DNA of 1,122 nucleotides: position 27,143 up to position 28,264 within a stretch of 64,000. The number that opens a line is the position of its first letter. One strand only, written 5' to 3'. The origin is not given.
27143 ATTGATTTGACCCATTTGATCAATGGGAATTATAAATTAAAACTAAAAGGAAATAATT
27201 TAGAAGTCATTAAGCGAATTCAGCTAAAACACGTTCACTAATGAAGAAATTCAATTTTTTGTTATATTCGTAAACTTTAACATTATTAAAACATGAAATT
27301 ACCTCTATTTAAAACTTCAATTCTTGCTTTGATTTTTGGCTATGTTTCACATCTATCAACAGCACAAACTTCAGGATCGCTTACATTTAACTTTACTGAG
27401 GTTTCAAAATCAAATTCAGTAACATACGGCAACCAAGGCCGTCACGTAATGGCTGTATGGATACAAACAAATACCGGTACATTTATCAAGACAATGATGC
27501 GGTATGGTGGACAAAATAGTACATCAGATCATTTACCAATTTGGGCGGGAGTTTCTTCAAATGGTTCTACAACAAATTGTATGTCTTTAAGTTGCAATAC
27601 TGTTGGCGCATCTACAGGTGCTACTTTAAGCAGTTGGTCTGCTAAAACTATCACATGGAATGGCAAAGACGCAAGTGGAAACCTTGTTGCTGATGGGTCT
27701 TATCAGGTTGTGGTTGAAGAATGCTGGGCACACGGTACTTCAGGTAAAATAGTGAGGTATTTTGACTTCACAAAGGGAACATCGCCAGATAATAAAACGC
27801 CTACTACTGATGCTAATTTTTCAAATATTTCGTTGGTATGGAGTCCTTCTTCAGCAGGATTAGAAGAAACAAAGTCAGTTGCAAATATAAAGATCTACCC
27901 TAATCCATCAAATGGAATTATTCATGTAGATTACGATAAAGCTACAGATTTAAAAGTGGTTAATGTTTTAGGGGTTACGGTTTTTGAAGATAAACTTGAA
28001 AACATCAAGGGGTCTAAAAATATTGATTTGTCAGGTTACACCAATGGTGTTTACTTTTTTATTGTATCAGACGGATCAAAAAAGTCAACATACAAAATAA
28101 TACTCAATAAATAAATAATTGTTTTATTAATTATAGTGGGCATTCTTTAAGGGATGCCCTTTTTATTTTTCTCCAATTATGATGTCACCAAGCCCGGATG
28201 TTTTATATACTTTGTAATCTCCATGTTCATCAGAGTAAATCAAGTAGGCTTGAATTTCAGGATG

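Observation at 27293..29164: T9SS-exported DUF2271-like protein carrying an ApbE flavinylation motif, tail-to-tail with apbE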

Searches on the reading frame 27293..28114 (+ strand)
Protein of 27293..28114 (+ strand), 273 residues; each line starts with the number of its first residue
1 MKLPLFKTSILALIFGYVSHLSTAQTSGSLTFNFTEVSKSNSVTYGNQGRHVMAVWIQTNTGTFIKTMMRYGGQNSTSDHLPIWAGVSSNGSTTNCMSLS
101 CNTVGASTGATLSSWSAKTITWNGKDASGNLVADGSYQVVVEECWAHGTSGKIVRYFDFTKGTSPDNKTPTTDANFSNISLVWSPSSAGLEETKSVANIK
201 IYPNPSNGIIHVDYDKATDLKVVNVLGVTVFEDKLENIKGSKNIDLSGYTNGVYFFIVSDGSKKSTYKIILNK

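Call 3: search_protein_families(library=pfam, proteins=[window:27293-28114:+], max_evalue=1)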
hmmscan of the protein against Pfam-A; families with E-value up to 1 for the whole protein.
window:27293-28114:+ (273 aa): 5 families
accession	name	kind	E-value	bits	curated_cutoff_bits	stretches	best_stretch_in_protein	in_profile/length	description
PF18962.6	Por_Secre_tail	-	2.2e-13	50.7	27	1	201-270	1-74/75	Secretion system C-terminal sorting domain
PF13860.13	FlgD_ig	-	3.3e-06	27.4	27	1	118-142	50-74/79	FlgD Ig-like domain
PF10029.15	DUF2271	-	3.7e-06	27.2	27.3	1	52-158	20-117/136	Predicted periplasmic protein (DUF2271)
PF13585.12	CHU_C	-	0.00018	22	27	1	216-268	27-81/86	CHU_C Type IX secretion signal domain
PF06480.20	FtsH_ext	-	0.71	10.6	25.5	1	193-248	40-100/103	FtsH Extracellular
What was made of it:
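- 27362..27850 (+): DUF2271-type beta-sandwich domain (aa 24-186; Pfam stretch aa 52-158 = nt 27446-27766). PF10029 at E 3.7e-6, 27.2 bits against a cutoff of 27.3 (call 3).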

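Call 4: search_protein_families(library=ncbifam, proteins=[window:27293-28114:+], max_evalue=1)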
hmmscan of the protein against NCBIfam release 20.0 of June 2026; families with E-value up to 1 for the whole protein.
window:27293-28114:+ (273 aa): 6 families
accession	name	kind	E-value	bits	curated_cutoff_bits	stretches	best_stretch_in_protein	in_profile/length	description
TIGR04183.1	Por_Secre_tail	domain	1.8e-10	40.7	23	1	201-271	1-71/72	T9SS type A sorting domain-containing protein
NF038113.1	T9SSA_dep_M36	equivalog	3.9e-10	38.5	885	1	184-272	779-869/869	T9SS-dependent M36 family metallopeptidase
NF009453.0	PRK12813.1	equivalog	0.001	18.6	264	1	114-144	144-174/223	flagellar basal body rod modification protein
NF005176.1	PRK06655.1-1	equivalog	0.002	18.1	230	1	118-144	124-150/197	flagellar hook assembly protein FlgD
NF009277.0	PRK12634.1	equivalog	0.0069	16.5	333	1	119-158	150-189/221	flagellar basal body rod modification protein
NF009452.0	PRK12812.1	equivalog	0.012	14.8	258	1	117-141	180-204/289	flagellar basal body rod modification protein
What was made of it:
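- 27293..28114 (+): Gene for the 273-aa DUF2271 plus T9SS type-A sorting-domain protein. Pfam and NCBIfam hits in calls 3 and 4.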

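Call 52: search_protein_families(library=pfam, alignment_id=A2, max_evalue=0.001)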
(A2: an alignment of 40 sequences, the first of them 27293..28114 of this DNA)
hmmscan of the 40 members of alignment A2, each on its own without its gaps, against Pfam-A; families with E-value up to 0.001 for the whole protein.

A. member 1, window:27293-28114:+ (273 aa): 4 families
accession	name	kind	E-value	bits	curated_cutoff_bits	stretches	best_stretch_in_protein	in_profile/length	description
PF18962.6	Por_Secre_tail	-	2.2e-13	50.7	27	1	201-270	1-74/75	Secretion system C-terminal sorting domain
PF13860.13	FlgD_ig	-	3.3e-06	27.4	27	1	118-142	50-74/79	FlgD Ig-like domain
PF10029.15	DUF2271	-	3.7e-06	27.2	27.3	1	52-158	20-117/136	Predicted periplasmic protein (DUF2271)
PF13585.12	CHU_C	-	0.00018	22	27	0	216-268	27-81/86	CHU_C Type IX secretion signal domain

B. families by the number of members that match (of 40 scanned): 7 families
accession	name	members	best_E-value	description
PF10029.15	DUF2271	37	1.7e-13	Predicted periplasmic protein (DUF2271)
PF13860.13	FlgD_ig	36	9.8e-19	FlgD Ig-like domain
PF18962.6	Por_Secre_tail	24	8.4e-17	Secretion system C-terminal sorting domain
PF13585.12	CHU_C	6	5.6e-06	CHU_C Type IX secretion signal domain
PF11589.14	DUF3244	4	5.5e-07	Domain of unknown function (DUF3244)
PF04205.19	FMN_bind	1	0.00072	FMN-binding domain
PF06752.17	E_Pc_C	1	0.00096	Enhancer of Polycomb C-terminus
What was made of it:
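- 27362..27850 (+): 37 of 40 relatives hit PF10029 (call 52).
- On DUF2271 (PF10029), ApbE-flavinylated class: 37 of 40 wider relatives hit it at E<=1e-3, best 1.7e-13 (call 52).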

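Call 73: find_homologous_proteins(query=A2, max_evalue=1e-20)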
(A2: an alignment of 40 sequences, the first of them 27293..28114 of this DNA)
Query A2 (40 sequences) (273 aa, profile of the alignment): 541 proteins with E <= 1e-20 among 8000 candidates; the best 120 are listed.
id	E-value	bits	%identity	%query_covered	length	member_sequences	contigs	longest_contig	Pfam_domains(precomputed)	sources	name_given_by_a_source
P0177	9.5e-91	322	42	100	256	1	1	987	PF18962.8,PF10029.16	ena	-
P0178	3.8e-90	320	43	100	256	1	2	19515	PF18962.8,PF10029.16,PF11589.15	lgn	-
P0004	6.3e-88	313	71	100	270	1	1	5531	PF18962.8,PF10029.16,PF13860.13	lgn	-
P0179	1.3e-86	308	47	100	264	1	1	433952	PF18962.8,PF10029.16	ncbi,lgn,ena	-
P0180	1.8e-85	305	50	100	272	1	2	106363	PF18962.8,PF10029.16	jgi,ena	-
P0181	2.8e-85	304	51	100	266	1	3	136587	PF18962.8,PF10029.16,PF13860.13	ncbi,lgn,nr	ncbi:MAG: DUF2271 domain-containing protein [Flavobacteriales bacterium]|nr:DUF2271 domain-containin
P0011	1.5e-84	302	50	92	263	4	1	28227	PF18962.8,PF10029.16,PF13860.13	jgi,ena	-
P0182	1.6e-84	301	50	100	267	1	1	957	PF18962.8,PF10029.16,PF13860.13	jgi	jgi:hypothetical protein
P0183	4.2e-84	300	50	99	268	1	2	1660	PF18962.8,PF10029.16,PF13860.13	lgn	-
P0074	1.8e-83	298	36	96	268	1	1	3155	PF18962.8,PF10029.16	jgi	-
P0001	1.8e-83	298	100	100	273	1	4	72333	PF18962.8,PF10029.16,PF13860.13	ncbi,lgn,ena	-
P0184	1.9e-83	298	35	81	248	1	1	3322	PF18962.8,PF10029.16,PF13860.13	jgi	jgi:hypothetical protein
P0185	2.1e-83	298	48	92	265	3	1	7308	PF18962.8,PF10029.16,PF13860.13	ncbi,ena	-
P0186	2.2e-83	298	33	95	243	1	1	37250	PF18962.8,PF10029.16,PF13860.13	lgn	-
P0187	3.4e-83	297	51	97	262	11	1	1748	PF18962.8,PF10029.16,PF13860.13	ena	-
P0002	3.4e-83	297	82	100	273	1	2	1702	PF18962.8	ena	-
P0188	6.0e-83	296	54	91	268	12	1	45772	PF18962.8,PF10029.16,PF13860.13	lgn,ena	-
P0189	7.3e-83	296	49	100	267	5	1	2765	PF18962.8,PF10029.16,PF13860.13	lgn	-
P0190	2.4e-82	294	50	99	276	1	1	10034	PF18962.8,PF13860.13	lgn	-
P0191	4.2e-82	294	50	96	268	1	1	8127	PF18962.8,PF10029.16,PF13860.13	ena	-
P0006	5.0e-82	293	52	100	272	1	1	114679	PF18962.8,PF10029.16,PF13860.13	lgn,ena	-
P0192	5.1e-82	293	45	96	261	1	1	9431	PF18962.8,PF10029.16,PF13860.13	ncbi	-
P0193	5.4e-82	293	49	100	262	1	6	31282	PF18962.8,PF10029.16,PF13860.13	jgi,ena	-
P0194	8.2e-82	293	50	100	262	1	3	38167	PF18962.8,PF10029.16,PF13860.13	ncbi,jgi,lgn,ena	jgi:hypothetical protein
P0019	1.5e-81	292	44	98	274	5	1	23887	PF18962.8,PF11589.15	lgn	-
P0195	2.2e-81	291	37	88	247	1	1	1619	PF18962.8,PF10029.16,PF13860.13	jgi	jgi:hypothetical protein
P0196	3.2e-81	291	33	97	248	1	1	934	PF18962.8,PF10029.16,PF13860.13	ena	-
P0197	5.0e-81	290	32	96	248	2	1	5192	PF18962.8,PF10029.16,PF13860.13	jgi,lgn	jgi:hypothetical protein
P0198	5.7e-81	290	34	93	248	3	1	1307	PF18962.8,PF10029.16,PF13860.13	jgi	-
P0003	6.7e-81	290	71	100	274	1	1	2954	PF18962.8,PF10029.16,PF13860.13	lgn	-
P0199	7.4e-81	289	41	99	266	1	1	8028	PF18962.8,PF10029.16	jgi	jgi:hypothetical protein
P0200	8.2e-81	289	33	96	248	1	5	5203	PF18962.8,PF10029.16,PF13860.13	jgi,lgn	jgi:hypothetical protein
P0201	9.2e-81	289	47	94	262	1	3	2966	PF18962.8,PF10029.16,PF13860.13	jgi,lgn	-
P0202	1.0e-80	289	30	90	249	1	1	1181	PF18962.8,PF10029.16,PF13860.13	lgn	-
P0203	1.2e-80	289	49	98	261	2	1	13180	PF18962.8,PF10029.16,PF13860.13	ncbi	ncbi:MAG: hypothetical protein RLZZ301_1795 [Bacteroidota bacterium]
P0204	1.3e-80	289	33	93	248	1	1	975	PF18962.8,PF10029.16,PF13860.13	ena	-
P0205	1.4e-80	289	52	97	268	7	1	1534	PF18962.8,PF10029.16,PF13860.13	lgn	-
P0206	1.6e-80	288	36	92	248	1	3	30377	PF18962.8,PF10029.16,PF13860.13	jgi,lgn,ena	-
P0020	1.7e-80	288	48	96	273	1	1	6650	PF18962.8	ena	-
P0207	1.8e-80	288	35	94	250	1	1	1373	PF18962.8,PF10029.16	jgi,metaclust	metaclust:\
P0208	1.8e-80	288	52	93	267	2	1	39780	PF18962.8,PF10029.16,PF13860.13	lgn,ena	-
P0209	1.9e-80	288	34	93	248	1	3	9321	PF18962.8,PF10029.16,PF13860.13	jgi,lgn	jgi:hypothetical protein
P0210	2.2e-80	288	35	86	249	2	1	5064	PF18962.8,PF10029.16,PF13860.13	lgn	-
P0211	2.3e-80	288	49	97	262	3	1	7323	PF18962.8,PF10029.16,PF13860.13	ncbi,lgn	ncbi:MAG: DUF2271 domain-containing protein [Flavobacteriales bacterium]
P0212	2.8e-80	288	34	96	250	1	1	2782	PF18962.8,PF10029.16,PF13860.13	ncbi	-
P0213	3.0e-80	288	41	100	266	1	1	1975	PF18962.8,PF10029.16,PF13860.13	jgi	jgi:hypothetical protein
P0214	3.7e-80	287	48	97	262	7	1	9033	PF18962.8,PF10029.16,PF13860.13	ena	-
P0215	4.4e-80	287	46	95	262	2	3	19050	PF18962.8,PF10029.16,PF13860.13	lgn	-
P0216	4.5e-80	287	47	100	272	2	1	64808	PF18962.8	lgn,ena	-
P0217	4.6e-80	287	43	97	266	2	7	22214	PF18962.8,PF10029.16,PF13860.13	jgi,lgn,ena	-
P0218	4.8e-80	287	43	96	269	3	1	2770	PF18962.8,PF10029.16,PF13860.13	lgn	-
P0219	6.9e-80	286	46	100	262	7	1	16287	PF18962.8,PF10029.16,PF13860.13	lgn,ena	-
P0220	7.2e-80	286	33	97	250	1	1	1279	PF18962.8,PF10029.16,PF13860.13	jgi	-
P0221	8.0e-80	286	35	97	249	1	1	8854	PF18962.8,PF10029.16,PF13860.13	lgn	-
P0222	1.1e-79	286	53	97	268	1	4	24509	PF18962.8,PF10029.16,PF13860.13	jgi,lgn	-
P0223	1.4e-79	285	44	98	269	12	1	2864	PF18962.8,PF10029.16,PF13860.13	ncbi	-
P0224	1.6e-79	285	34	92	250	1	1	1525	PF18962.8,PF10029.16,PF13860.13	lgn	-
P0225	1.8e-79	285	36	99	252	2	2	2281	PF18962.8,PF10029.16,PF13860.13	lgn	-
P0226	1.8e-79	285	44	100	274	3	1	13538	PF18962.8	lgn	-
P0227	2.1e-79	285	32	98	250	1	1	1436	PF18962.8,PF10029.16,PF13860.13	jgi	jgi:hypothetical protein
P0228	2.2e-79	285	34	75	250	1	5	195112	PF18962.8,PF10029.16,PF13860.13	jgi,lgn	jgi:hypothetical protein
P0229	2.4e-79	285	46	97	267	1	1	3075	PF18962.8,PF10029.16,PF13860.13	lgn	-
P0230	2.5e-79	284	46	100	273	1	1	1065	PF18962.8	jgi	jgi:hypothetical protein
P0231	2.7e-79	284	46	94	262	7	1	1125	PF18962.8,PF10029.16,PF13860.13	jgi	-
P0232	3.6e-79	284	47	93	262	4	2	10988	PF18962.8,PF10029.16,PF13860.13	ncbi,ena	-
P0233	3.6e-79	284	32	91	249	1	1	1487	PF18962.8,PF10029.16,PF13860.13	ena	-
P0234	3.9e-79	284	47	100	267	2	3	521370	PF18962.8,PF10029.16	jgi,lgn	-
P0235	4.1e-79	284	36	97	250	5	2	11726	PF18962.8,PF10029.16,PF13860.13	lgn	-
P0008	4.3e-79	284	50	100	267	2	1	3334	PF18962.8,PF10029.16,PF13860.13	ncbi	-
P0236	6.0e-79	283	44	100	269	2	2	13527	PF18962.8,PF10029.16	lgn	-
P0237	6.2e-79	283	47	97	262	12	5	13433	PF18962.8,PF10029.16,PF13860.13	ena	-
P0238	6.3e-79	283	36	96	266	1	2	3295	PF18962.8,PF10029.16,PF13860.13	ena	-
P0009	6.9e-79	283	48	96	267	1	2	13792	PF18962.8,PF10029.16,PF13860.13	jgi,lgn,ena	-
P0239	8.1e-79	283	30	90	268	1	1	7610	PF18962.8,PF10029.16,PF13860.13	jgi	-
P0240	8.2e-79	283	34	75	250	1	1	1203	PF18962.8,PF10029.16,PF13860.13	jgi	jgi:hypothetical protein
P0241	8.4e-79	283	41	100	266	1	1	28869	PF18962.8,PF10029.16,PF13860.13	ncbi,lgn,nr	ncbi:MAG: DUF2271 domain-containing protein [Bacteroidetes bacterium]|nr:DUF2271 domain-containing p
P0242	8.4e-79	283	49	99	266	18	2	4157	PF18962.8,PF10029.16,PF13860.13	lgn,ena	-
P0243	9.1e-79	283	31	93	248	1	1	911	PF18962.8,PF10029.16,PF13860.13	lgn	-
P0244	9.2e-79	283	42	92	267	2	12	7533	PF18962.8,PF10029.16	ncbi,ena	-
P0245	9.3e-79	283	46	100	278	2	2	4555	PF18962.8,PF10029.16,PF13860.13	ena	-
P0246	1.1e-78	282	50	97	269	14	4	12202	PF18962.8,PF10029.16,PF13860.13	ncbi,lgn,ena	-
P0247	1.2e-78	282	45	97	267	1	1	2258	PF18962.8,PF10029.16,PF13860.13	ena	-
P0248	1.2e-78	282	48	100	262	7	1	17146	PF18962.8,PF10029.16,PF13860.13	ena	-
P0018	1.3e-78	282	49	95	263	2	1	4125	PF18962.8,PF10029.16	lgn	-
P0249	1.4e-78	282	31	97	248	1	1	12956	PF18962.8,PF10029.16,PF13860.13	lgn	-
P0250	1.4e-78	282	47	92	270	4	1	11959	PF18962.8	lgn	-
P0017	1.4e-78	282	49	99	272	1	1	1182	PF13585.13,PF18962.8,PF10029.16,PF13860.13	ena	-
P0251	1.4e-78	282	45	94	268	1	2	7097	PF18962.8,PF10029.16,PF13860.13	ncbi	-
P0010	1.7e-78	282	50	100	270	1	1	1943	PF18962.8,PF10029.16,PF13860.13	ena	-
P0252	1.7e-78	282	34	97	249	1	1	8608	PF18962.8,PF10029.16,PF13860.13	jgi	jgi:hypothetical protein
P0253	2.2e-78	281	35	91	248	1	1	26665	PF18962.8,PF10029.16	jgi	jgi:hypothetical protein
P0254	2.3e-78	281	32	100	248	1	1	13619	PF18962.8,PF10029.16,PF13860.13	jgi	jgi:hypothetical protein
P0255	2.8e-78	281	46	98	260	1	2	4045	PF18962.8,PF10029.16,PF13860.13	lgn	-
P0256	2.8e-78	281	30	97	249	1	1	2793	PF18962.8,PF10029.16,PF13860.13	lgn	-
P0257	2.9e-78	281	48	96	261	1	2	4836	PF18962.8,PF10029.16,PF13860.13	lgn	-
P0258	3.1e-78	281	48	96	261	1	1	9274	PF18962.8,PF10029.16,PF13860.13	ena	-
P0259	3.4e-78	281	48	96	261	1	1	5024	PF18962.8,PF10029.16,PF13860.13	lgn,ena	-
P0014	3.4e-78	281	48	96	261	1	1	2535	PF18962.8,PF10029.16,PF13860.13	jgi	jgi:hypothetical protein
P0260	3.5e-78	281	39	92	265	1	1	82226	PF13585.13,PF18962.8,PF10029.16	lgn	-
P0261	3.6e-78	281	40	92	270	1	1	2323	PF18962.8,PF10029.16,PF13860.13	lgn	-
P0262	3.6e-78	281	48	96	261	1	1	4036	PF18962.8,PF10029.16,PF13860.13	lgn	-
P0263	3.8e-78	281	47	100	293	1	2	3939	PF18962.8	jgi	jgi:hypothetical protein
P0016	3.9e-78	281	46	98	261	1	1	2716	PF18962.8,PF10029.16,PF13860.13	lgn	-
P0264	4.2e-78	280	32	96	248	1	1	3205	PF18962.8,PF10029.16,PF13860.13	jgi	jgi:hypothetical protein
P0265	4.9e-78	280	41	95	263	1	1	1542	PF18962.8,PF10029.16,PF13860.13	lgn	-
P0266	5.5e-78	280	46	96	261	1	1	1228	PF18962.8,PF10029.16,PF13860.13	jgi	-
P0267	5.9e-78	280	48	100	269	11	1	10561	PF18962.8,PF10029.16,PF13860.13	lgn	-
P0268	6.5e-78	280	49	100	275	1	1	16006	PF18962.8,PF10029.16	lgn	-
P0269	6.9e-78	280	45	100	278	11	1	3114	PF18962.8,PF10029.16,PF13860.13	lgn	-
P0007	7.2e-78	280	53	100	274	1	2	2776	PF18962.8,PF13860.13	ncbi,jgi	jgi:hypothetical protein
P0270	7.5e-78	280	32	91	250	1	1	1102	PF18962.8,PF10029.16,PF13860.13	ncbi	-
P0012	9.1e-78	279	47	98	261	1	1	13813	PF18962.8,PF10029.16,PF13860.13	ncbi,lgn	ncbi:MAG: DUF2271 domain-containing protein [Flavobacteriales bacterium]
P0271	1.0e-77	279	42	97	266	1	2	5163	PF18962.8,PF10029.16,PF13860.13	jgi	jgi:hypothetical protein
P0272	1.0e-77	279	30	95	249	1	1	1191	PF18962.8,PF10029.16,PF13860.13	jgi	jgi:hypothetical protein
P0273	1.0e-77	279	34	87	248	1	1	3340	PF18962.8,PF10029.16,PF13860.13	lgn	-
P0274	1.1e-77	279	45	100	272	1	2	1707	PF18962.8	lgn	-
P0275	1.2e-77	279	35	95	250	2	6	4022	PF18962.8,PF10029.16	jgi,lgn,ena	-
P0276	1.3e-77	279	46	96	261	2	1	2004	PF18962.8,PF10029.16,PF13860.13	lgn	-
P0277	1.4e-77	279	42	100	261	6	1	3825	PF18962.8,PF10029.16,PF13860.13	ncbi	-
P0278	1.7e-77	278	32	86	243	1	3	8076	PF18962.8,PF10029.16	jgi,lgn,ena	-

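Call 74: find_encoding_contigs(protein=P0228, flank=6000, max_places=1)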
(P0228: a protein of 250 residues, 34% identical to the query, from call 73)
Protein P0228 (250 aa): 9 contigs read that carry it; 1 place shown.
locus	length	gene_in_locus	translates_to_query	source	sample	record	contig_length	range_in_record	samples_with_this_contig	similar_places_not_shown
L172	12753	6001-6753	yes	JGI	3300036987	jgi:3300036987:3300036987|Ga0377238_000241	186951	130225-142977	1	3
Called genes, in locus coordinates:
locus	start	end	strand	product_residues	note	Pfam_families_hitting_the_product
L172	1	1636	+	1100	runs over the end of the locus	PF08450:SGL (faint), PF23748:Beta-prop_LRRK2 (faint), PF16819:DUF5074 (faint), PF07494:Reg_prop (weak), PF07495:Y_Y_Y, PF06580:His_kinase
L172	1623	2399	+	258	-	PF00072:Response_reg, PF04397:LytTR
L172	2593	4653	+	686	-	PF14870:PSII_BNR, PF18962:Por_Secre_tail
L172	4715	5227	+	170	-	-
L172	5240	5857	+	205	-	-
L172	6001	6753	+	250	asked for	PF13860:FlgD_ig (faint), PF10029:DUF2271, PF18962:Por_Secre_tail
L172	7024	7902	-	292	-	PF02678:Pirin, PF17954:Pirin_C_2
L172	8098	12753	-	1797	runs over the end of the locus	PF01835:MG2 (weak), PF13620:CarboxypepD_reg (weak), PF13715:CarbopepD_reg_2, PF00207:A2M, PF17973:bMG10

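Call 75: find_encoding_contigs(protein=P0186, flank=6000, max_places=1)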
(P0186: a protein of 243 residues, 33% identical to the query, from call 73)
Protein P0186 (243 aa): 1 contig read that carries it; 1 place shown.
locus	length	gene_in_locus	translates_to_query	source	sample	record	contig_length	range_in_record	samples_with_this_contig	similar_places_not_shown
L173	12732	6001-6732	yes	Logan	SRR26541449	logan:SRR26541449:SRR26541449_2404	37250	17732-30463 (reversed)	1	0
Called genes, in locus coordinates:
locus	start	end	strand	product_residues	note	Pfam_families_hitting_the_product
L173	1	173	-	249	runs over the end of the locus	PF17131:TP_0789-like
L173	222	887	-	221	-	PF00440:TetR_N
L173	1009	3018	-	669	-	PF00989:PAS (faint), PF08448:PAS_4, PF13426:PAS_9, PF00512:HisKA, PF02518:HATPase_c, PF00072:Response_reg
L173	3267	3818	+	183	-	PF03358:FMN_red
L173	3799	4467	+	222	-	PF02525:Flavodoxin_2, PF03358:FMN_red (weak)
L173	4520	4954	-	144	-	PF02566:OsmC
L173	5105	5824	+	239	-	PF00027:cNMP_binding, PF13545:HTH_Crp_2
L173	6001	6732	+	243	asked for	PF10029:DUF2271, PF13860:FlgD_ig (faint), PF18962:Por_Secre_tail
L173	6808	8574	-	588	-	PF06028:DUF915 (faint), PF01674:Lipase_2 (faint), PF07819:PGAP1 (faint), PF00561:Abhydrolase_1 (weak), PF02450:LCAT (weak), PF18962:Por_Secre_tail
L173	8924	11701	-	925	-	PF00133:tRNA-synt_1, PF09334:tRNA-synt_1g, PF13603:tRNA-synt_1_2, PF08264:Anticodon_1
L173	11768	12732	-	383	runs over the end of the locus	PF00072:Response_reg, PF13581:HATPase_c_2 (weak), PF02518:HATPase_c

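Call 76: find_encoding_contigs(protein=P0260, flank=6000, max_places=1)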
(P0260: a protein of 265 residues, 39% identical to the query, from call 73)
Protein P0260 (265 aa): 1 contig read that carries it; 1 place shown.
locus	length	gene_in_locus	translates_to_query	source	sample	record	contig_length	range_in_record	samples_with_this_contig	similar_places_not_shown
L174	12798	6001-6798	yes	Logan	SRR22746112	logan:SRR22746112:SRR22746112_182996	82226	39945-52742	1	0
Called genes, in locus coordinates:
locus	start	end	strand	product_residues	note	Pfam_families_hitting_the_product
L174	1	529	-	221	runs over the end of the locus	PF02310:B12-binding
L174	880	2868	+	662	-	PF00989:PAS (weak), PF08448:PAS_4 (faint), PF13188:PAS_8 (faint), PF13426:PAS_9 (weak), PF08447:PAS_3 (weak)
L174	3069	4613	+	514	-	PF01654:Cyt_bd_oxida_I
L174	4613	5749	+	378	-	PF02322:Cyt_bd_oxida_II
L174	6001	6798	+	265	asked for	PF10029:DUF2271, PF13585:CHU_C (faint), PF18962:Por_Secre_tail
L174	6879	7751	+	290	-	PF19089:DUF5777, PF13505:OMP_b-brl (faint)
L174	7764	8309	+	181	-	PF04264:YceI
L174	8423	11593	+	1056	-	PF07494:Reg_prop (faint), PF08450:SGL (faint), PF07495:Y_Y_Y, PF07228:SpoIIE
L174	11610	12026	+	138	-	-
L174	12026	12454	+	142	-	PF01814:Hemerythrin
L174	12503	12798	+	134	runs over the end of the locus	PF01814:Hemerythrin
